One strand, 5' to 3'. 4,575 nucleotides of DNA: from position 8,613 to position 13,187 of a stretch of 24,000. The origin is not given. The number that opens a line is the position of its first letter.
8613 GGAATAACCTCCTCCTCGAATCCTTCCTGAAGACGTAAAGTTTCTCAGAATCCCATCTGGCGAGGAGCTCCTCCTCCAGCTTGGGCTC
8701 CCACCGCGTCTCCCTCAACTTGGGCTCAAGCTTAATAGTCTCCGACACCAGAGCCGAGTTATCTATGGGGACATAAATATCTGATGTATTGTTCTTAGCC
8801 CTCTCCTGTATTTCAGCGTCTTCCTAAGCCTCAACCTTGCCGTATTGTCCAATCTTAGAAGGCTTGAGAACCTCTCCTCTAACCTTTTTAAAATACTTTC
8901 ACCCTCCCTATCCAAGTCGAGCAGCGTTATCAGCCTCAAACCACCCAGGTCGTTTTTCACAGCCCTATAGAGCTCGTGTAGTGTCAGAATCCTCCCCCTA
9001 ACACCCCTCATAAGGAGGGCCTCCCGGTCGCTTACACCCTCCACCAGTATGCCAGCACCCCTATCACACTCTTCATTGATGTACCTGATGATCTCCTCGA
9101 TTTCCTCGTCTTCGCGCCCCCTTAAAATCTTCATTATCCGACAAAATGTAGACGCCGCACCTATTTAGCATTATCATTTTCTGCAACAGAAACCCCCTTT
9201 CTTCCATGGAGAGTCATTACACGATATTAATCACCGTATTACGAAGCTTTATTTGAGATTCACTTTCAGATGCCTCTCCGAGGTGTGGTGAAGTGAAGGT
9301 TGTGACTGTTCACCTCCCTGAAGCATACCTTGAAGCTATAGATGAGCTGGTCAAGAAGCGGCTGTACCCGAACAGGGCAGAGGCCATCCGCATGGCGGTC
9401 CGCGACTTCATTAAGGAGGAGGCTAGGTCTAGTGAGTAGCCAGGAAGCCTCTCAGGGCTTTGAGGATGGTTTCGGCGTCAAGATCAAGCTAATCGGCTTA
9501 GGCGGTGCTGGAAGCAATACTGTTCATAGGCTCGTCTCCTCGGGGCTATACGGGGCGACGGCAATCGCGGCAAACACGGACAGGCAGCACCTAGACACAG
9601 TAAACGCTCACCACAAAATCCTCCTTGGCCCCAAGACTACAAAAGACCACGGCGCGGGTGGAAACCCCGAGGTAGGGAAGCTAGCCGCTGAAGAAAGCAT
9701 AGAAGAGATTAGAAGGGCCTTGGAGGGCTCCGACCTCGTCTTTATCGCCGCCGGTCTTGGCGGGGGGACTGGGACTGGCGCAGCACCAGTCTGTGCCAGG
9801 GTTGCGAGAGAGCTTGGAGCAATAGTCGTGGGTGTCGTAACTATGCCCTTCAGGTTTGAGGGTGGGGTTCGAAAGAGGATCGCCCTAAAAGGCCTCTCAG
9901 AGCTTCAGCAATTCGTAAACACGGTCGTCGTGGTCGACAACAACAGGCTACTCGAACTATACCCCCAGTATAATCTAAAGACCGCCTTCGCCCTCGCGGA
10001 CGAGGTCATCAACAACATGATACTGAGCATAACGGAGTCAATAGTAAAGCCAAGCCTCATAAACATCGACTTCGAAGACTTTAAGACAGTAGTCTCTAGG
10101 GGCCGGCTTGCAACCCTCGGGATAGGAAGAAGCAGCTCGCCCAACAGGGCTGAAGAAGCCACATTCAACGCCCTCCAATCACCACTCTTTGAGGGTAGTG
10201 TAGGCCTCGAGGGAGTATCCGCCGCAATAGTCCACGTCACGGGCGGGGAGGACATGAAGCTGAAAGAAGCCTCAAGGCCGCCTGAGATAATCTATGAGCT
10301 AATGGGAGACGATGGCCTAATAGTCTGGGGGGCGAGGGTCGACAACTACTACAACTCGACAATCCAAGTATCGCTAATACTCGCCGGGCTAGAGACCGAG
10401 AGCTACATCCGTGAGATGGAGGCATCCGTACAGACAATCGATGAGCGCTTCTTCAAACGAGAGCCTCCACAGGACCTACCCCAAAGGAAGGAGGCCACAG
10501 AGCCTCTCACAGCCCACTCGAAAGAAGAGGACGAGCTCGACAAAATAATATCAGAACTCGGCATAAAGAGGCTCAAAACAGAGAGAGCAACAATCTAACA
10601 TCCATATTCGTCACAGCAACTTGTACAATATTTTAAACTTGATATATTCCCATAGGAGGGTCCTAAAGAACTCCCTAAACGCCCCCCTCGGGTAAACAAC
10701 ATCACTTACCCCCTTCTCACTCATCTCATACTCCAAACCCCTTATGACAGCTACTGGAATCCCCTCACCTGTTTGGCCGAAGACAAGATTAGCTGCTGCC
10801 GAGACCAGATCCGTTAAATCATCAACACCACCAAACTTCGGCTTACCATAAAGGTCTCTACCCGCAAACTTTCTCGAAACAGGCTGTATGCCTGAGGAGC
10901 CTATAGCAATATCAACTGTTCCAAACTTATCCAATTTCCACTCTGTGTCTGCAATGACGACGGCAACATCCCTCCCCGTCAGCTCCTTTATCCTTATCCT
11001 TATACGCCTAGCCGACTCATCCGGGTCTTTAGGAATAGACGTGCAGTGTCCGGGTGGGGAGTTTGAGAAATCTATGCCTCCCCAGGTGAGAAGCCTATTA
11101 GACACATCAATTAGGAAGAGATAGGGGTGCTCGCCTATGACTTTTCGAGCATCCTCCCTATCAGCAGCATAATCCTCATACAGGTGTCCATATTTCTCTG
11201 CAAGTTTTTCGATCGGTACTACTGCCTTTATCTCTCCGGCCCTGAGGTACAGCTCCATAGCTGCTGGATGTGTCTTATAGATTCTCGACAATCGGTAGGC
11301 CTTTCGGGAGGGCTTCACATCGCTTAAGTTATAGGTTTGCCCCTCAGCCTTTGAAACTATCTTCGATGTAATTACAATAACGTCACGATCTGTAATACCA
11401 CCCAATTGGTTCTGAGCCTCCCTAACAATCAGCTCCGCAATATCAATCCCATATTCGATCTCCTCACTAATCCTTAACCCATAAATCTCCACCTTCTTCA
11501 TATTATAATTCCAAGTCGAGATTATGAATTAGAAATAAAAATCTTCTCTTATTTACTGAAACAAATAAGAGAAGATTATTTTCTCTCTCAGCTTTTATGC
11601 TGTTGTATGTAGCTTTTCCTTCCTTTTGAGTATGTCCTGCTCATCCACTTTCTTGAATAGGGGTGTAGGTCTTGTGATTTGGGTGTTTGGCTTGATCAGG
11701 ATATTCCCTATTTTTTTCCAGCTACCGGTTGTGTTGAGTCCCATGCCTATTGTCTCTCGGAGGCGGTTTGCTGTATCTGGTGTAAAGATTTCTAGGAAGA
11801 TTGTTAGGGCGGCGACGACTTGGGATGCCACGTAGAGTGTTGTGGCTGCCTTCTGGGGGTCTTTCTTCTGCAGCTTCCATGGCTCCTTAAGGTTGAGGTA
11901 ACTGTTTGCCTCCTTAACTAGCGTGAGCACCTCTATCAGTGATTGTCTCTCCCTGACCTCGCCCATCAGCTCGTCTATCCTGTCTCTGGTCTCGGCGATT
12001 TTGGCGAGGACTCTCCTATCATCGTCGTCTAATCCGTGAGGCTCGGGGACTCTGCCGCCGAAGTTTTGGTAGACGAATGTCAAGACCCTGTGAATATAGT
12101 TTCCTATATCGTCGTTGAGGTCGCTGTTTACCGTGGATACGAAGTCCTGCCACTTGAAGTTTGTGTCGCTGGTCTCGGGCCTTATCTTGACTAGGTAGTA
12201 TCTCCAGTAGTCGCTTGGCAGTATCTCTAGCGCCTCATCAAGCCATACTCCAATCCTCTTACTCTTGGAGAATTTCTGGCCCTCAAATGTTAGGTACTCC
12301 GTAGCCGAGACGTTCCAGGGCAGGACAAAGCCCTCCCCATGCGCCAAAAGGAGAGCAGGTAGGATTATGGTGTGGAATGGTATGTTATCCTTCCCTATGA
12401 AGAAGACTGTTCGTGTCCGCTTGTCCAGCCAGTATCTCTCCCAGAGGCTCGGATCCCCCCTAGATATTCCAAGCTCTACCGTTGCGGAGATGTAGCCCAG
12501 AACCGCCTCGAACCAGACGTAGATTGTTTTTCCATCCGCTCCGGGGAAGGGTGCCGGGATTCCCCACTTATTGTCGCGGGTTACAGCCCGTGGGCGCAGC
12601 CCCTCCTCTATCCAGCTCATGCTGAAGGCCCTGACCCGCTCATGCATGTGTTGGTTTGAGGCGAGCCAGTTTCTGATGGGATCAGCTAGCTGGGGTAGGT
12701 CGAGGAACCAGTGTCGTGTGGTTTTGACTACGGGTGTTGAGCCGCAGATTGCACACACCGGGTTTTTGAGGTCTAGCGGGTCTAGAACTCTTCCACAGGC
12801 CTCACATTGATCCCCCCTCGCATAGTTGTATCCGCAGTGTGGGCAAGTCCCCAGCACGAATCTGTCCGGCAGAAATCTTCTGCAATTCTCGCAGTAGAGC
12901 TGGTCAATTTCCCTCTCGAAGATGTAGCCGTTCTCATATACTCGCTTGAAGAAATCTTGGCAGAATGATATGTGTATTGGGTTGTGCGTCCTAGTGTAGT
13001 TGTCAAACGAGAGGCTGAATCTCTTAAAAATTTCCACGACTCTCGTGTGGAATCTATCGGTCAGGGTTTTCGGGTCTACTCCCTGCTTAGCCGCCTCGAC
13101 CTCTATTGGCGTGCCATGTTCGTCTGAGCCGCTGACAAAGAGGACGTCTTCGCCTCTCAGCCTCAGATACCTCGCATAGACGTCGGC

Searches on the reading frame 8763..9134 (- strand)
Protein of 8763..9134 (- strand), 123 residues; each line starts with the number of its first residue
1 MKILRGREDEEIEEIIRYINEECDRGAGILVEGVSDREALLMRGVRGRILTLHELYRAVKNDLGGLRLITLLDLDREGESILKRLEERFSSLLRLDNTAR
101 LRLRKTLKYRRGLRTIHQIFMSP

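Call 7: search_protein_families(library=ncbifam, proteins=[window:8763-9134:-], max_evalue=0.001)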
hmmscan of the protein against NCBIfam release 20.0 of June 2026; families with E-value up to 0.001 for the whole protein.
window:8763-9134:- (123 aa): 4 families
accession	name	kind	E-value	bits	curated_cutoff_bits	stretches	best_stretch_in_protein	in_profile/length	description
NF003092.0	PRK04017.1-3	equivalog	5.6e-08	32.9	193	1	15-91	10-86/125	hypothetical protein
NF003091.0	PRK04017.1-2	equivalog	3.9e-06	26.7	129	1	10-108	19-117/151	hypothetical protein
NF003093.0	PRK04017.1-4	equivalog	3.7e-05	23.9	160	1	14-112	11-112/138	hypothetical protein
NF003090.0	PRK04017.1-1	equivalog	8.4e-05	22.3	120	1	13-120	10-118/132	hypothetical protein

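Call 8: search_protein_families(library=pfam, proteins=[window:8763-9134:-], max_evalue=0.001)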
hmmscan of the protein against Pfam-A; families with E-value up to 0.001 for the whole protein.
window:8763-9134:- (123 aa): 0 families

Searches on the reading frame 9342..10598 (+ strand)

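Call 7: search_protein_families(library=ncbifam, proteins=[window:9342-10598:+], max_evalue=0.001)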
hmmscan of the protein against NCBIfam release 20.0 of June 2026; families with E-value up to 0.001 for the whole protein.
window:9342-10598:+ (418 aa): 1 family
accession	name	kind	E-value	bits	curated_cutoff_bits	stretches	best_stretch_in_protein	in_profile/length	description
TIGR00065.1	ftsZ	equivalog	2.5e-104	349.4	295.2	1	39-364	11-338/353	cell division protein FtsZ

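Call 8: search_protein_families(library=pfam, proteins=[window:9342-10598:+], max_evalue=0.001)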
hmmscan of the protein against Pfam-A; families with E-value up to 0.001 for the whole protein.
window:9342-10598:+ (418 aa): 2 families
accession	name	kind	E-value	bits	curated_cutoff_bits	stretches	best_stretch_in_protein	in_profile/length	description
PF00091.31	Tubulin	-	2.6e-48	165.3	33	1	47-207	1-189/190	Tubulin/FtsZ family, GTPase domain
PF12327.13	FtsZ_C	-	5.2e-21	75.2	27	1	257-350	3-94/95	FtsZ family, C-terminal domain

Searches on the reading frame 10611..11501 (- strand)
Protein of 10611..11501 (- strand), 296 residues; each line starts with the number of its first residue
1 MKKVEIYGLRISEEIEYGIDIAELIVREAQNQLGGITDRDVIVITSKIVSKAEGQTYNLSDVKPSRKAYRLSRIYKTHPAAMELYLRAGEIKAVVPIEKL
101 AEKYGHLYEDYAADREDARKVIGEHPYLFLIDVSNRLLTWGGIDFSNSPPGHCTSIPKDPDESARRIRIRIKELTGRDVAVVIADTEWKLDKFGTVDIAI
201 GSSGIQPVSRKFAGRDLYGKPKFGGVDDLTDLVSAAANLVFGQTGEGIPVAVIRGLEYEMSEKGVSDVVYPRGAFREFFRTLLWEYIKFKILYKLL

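Call 7: search_protein_families(library=ncbifam, proteins=[window:10611-11501:-], max_evalue=0.001)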
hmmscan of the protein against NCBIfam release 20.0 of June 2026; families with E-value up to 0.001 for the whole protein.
window:10611-11501:- (296 aa): 4 families
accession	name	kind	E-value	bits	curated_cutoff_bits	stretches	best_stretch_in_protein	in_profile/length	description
TIGR01916.1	F420_cofE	equivalog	6.9e-49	166.5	180.65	1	13-268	10-234/244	coenzyme F420-0:L-glutamate ligase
NF009809.0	PRK13293.1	equivalog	2.6e-42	144.9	274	2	117-270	82-235/253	coenzyme F420-0:L-glutamate ligase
NF009810.0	PRK13294.1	equivalog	1e-35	123.5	304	2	138-271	104-236/449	coenzyme F420-0:L-glutamate ligase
TIGR04132.1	intra_fol_E_lig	hypoth_equivalog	4.8e-12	45.8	350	1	115-254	62-201/241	putative folate metabolism gamma-glutamate ligase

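Call 8: search_protein_families(library=pfam, proteins=[window:10611-11501:-], max_evalue=0.001)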
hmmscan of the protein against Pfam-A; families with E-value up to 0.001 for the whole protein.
window:10611-11501:- (296 aa): 1 family
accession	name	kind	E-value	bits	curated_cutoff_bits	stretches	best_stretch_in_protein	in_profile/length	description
PF01996.21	F420_ligase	-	2.1e-52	178.2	25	1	13-255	5-218/218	F420-0:Gamma-glutamyl ligase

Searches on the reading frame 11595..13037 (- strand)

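Call 7: search_protein_families(library=ncbifam, proteins=[window:11595-13037:-], max_evalue=0.001)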
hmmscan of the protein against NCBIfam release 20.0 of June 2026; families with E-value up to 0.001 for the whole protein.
window:11595-13037:- (480 aa): 13 families
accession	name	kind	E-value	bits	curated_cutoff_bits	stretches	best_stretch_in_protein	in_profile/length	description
NF001100.0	PRK00133.1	equivalog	1.4e-150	503.1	587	1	2-477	82-544/676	methionine--tRNA ligase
TIGR00398.1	metG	equivalog_domain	4.4e-132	441.5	336.35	1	2-464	76-529/530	methionine--tRNA ligase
NF008900.0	PRK12267.1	equivalog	1.3e-68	232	598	1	2-474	81-520/648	methionine--tRNA ligase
NF008859.0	PRK11893.2-1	equivalog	9.9e-39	133.6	553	1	9-301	87-375/498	methionine--tRNA ligase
NF008860.0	PRK11893.2-2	equivalog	2.7e-38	132.3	761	2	209-432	327-549/583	methionine--tRNA ligase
NF008863.0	PRK11893.2-5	equivalog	3.9e-17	62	551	1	14-307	99-386/531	methionine--tRNA ligase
TIGR00392.1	ileS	equivalog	3.9e-10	38.6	621.4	1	251-426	607-785/861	isoleucine--tRNA ligase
NF008861.0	PRK11893.2-3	equivalog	6.7e-10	38.2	633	1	54-300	139-381/496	methionine--tRNA ligase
NF008957.0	PRK12300.1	subfamily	4.9e-09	34.7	677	1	238-452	609-802/946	leucine--tRNA ligase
NF009687.0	PRK13208.1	equivalog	2.4e-07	29.3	738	1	249-443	528-718/801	valine--tRNA ligase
TIGR00396.1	leuS_bact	equivalog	6.2e-07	27.9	548.4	0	7-71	113-180/843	leucine--tRNA ligase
TIGR00422.1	valS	equivalog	9.3e-07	27.2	612.1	1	252-429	523-698/863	valine--tRNA ligase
NF004349.1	PRK05729.1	equivalog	4.4e-05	21.9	704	1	216-428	495-681/860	valine--tRNA ligase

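Call 8: search_protein_families(library=pfam, proteins=[window:11595-13037:-], max_evalue=0.001)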
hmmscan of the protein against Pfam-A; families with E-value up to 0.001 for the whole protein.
window:11595-13037:- (480 aa): 2 families
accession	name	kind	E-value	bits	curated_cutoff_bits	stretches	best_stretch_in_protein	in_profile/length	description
PF09334.17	tRNA-synt_1g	-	5.1e-123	411.1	20.1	1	2-319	76-391/391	tRNA synthetases class I (M)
PF19303.5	Anticodon_3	-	8.4e-12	45.6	23.5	1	330-475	1-146/152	Anticodon binding domain of methionyl tRNA ligase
